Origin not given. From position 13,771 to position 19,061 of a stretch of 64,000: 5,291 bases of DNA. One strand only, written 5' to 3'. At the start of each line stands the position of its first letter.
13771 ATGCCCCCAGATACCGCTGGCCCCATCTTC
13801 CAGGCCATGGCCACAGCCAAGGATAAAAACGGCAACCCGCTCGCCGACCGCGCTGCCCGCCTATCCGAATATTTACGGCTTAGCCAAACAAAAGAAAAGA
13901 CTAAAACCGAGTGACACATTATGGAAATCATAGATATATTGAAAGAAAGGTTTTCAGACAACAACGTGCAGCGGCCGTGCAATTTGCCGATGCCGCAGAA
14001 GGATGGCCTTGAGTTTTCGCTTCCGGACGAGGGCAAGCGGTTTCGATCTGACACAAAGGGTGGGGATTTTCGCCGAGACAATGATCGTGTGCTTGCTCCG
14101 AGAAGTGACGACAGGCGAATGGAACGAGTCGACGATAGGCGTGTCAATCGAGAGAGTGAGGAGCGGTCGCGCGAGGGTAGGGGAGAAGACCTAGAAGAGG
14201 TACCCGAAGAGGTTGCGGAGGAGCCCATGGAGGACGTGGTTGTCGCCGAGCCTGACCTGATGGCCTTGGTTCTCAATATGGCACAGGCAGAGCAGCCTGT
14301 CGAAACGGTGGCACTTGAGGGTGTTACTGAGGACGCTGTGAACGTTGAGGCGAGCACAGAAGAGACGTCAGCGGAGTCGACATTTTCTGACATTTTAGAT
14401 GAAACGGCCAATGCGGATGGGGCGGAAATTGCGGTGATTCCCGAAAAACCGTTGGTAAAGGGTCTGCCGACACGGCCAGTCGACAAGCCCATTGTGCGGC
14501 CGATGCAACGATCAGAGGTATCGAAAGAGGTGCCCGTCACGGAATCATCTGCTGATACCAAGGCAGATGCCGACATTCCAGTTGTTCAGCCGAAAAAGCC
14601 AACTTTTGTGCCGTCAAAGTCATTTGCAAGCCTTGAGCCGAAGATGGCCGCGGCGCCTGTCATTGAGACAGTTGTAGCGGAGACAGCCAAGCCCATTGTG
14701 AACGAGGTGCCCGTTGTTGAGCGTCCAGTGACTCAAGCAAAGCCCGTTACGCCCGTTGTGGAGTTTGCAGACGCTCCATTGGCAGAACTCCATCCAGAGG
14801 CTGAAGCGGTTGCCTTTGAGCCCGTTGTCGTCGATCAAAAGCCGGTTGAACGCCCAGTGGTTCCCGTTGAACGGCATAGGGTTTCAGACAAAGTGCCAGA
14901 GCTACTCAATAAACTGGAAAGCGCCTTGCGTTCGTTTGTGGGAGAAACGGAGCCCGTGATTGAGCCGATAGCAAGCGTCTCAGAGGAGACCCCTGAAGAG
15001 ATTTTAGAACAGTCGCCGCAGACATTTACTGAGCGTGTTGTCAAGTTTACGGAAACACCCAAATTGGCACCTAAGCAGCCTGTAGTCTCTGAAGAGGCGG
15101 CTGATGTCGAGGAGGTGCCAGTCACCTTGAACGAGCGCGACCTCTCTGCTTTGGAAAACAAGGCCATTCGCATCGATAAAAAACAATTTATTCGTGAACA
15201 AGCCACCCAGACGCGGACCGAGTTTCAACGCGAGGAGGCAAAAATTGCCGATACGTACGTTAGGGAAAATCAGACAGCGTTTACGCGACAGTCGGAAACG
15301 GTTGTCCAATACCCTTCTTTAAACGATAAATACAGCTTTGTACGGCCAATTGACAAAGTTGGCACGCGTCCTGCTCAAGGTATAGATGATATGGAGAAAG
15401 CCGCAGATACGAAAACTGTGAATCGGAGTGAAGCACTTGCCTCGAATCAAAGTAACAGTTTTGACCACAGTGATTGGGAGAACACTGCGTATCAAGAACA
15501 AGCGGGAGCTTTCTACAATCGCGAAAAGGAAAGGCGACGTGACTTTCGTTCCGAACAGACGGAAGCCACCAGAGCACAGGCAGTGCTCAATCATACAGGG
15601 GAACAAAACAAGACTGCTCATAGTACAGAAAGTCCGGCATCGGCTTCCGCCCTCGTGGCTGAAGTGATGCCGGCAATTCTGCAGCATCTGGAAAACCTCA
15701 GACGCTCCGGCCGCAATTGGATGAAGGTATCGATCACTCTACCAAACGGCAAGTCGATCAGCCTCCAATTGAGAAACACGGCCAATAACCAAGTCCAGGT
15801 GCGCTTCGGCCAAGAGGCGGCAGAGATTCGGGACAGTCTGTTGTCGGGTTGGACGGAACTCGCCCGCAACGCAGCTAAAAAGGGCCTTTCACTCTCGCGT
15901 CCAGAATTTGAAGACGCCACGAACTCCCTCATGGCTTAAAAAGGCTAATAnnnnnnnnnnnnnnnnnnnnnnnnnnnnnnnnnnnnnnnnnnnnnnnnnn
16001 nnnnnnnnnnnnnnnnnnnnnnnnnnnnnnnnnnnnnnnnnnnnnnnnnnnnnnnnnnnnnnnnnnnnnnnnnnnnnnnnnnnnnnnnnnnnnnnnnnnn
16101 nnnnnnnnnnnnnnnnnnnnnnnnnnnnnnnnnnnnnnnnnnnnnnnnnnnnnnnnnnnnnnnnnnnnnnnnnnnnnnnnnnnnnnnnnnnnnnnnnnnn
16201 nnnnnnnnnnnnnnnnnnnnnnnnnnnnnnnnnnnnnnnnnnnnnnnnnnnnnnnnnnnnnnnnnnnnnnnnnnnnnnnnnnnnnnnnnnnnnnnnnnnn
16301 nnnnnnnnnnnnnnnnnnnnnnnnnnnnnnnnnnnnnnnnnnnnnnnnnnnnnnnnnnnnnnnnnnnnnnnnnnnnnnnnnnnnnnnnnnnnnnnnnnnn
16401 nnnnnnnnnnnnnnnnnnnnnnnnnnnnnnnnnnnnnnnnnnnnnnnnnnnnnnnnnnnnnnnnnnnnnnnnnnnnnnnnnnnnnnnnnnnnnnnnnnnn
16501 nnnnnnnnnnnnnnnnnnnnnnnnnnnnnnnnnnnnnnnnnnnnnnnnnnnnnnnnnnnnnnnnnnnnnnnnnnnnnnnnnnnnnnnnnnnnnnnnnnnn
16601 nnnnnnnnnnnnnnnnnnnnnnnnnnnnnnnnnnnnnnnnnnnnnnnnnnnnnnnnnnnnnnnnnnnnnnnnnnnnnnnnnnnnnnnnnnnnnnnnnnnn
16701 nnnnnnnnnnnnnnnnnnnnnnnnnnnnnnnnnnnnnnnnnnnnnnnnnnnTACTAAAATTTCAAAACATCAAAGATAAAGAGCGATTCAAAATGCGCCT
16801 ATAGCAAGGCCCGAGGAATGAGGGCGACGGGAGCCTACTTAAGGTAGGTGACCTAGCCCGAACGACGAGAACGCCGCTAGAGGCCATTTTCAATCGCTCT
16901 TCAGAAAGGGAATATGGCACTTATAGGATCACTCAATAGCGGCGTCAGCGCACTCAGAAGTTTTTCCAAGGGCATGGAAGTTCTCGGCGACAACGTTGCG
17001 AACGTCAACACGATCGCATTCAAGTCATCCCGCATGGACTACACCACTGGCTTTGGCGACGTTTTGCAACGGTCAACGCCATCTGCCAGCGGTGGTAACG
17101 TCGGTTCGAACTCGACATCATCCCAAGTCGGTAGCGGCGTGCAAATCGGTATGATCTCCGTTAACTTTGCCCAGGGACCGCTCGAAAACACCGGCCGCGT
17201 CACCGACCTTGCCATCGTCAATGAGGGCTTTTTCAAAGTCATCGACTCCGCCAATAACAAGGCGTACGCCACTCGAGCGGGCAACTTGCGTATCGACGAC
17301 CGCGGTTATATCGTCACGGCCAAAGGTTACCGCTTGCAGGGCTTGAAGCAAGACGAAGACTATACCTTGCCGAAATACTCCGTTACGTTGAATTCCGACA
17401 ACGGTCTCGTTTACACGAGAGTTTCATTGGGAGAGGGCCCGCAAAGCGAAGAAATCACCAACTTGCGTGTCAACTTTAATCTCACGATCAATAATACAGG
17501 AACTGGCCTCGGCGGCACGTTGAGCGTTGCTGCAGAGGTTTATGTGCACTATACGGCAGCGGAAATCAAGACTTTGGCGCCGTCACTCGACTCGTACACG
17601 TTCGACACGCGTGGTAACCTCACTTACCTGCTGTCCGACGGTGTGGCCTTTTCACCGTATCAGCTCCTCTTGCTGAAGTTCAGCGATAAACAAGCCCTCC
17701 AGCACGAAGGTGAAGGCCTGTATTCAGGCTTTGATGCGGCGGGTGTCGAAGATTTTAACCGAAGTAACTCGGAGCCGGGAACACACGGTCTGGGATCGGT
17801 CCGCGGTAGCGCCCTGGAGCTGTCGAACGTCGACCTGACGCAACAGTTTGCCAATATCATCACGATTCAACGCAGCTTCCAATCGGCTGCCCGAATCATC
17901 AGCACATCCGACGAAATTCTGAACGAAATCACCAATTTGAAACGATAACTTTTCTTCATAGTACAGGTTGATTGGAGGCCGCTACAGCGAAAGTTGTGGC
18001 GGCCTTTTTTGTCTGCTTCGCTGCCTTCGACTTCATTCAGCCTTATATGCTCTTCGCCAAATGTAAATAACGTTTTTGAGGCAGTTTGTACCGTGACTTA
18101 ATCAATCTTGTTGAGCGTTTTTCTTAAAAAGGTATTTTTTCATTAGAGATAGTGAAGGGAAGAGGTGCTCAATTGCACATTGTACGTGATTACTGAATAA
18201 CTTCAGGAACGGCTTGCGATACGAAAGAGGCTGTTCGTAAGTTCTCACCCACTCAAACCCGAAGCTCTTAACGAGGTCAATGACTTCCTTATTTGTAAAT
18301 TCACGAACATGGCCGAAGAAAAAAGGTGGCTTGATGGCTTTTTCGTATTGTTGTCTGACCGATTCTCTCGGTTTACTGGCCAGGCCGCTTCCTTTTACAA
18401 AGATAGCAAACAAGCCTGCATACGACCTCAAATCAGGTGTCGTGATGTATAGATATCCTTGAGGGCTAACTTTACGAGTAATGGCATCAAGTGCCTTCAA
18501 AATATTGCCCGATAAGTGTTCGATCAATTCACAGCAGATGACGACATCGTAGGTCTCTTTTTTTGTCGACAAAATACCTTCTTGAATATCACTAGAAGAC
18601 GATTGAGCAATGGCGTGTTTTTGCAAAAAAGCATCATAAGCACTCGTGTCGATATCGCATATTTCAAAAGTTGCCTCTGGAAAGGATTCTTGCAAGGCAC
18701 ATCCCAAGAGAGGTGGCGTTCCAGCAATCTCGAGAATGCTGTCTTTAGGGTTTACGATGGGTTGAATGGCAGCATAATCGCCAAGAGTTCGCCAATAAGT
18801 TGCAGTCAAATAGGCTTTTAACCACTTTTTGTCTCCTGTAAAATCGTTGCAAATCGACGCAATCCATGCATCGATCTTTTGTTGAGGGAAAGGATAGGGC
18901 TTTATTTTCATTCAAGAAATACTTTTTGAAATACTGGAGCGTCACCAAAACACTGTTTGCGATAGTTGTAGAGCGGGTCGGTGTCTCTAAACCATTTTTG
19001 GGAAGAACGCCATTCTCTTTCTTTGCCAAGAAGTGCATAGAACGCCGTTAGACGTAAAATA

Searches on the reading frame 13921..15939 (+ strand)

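Call 24: search_protein_families(library=ncbifam, proteins=[window:13921-15939:+])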
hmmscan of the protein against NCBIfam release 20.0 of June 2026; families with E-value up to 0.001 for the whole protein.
window:13921-15939:+ (672 aa): 0 families

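Call 52: search_protein_families(library=pfam, proteins=[window:13921-15939:+], max_evalue=0.01)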
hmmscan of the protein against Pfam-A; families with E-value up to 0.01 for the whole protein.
window:13921-15939:+ (672 aa): 1 family
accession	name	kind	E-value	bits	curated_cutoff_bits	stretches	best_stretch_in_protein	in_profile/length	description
PF02120.21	Flg_hook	-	0.0014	18.8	29.8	1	596-667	9-80/85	Flagellar hook-length control protein FliK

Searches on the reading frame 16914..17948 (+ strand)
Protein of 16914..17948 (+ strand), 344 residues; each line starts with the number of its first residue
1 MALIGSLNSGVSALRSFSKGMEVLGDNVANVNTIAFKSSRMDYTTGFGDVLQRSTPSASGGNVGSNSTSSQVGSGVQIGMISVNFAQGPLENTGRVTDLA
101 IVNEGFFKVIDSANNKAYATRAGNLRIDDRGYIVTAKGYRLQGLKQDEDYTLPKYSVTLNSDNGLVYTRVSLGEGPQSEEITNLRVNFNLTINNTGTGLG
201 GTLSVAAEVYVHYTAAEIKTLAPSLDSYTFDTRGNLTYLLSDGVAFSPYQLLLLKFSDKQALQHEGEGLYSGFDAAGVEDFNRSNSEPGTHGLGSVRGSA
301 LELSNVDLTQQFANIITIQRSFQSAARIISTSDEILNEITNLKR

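Call 51: search_protein_families(library=pfam, proteins=[window:16914-17948:+], max_evalue=0.01)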
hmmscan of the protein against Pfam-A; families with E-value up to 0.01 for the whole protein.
window:16914-17948:+ (344 aa): 3 families
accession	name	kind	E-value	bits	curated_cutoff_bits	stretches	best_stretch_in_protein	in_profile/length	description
PF06429.18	Flg_bbr_C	-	5.5e-13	48.7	23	1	299-342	3-46/46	Flagellar basal body rod FlgEFG protein C-terminal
PF22692.1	LlgE_F_G_D1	-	2.2e-10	41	27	1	100-154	1-49/64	Flagellar hook protein FlgE/F/G D1 domain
PF00460.25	Flg_bb_rod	-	5.9e-05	23.4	20.7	1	7-34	1-28/31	Flagella basal body rod protein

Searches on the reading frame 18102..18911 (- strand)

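Call 52: search_protein_families(library=pfam, proteins=[window:18102-18911:-], max_evalue=0.01)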
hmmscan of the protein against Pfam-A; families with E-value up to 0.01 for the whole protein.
window:18102-18911:- (269 aa): 5 families
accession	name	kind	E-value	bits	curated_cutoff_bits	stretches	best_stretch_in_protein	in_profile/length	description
PF13489.12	Methyltransf_23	-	1.2e-10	41.8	27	1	83-222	46-162/164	Methyltransferase domain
PF08242.18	Methyltransf_12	-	4.5e-06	27.7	30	1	68-154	9-98/98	Methyltransferase domain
PF08241.18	Methyltransf_11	-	1.5e-05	25.9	21.2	1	82-156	19-95/95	Methyltransferase domain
PF13649.12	Methyltransf_25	-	0.00019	22.5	27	1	60-152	2-97/97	Methyltransferase domain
PF13847.12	Methyltransf_31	-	0.00027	21.1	27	1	107-160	61-113/145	Methyltransferase domain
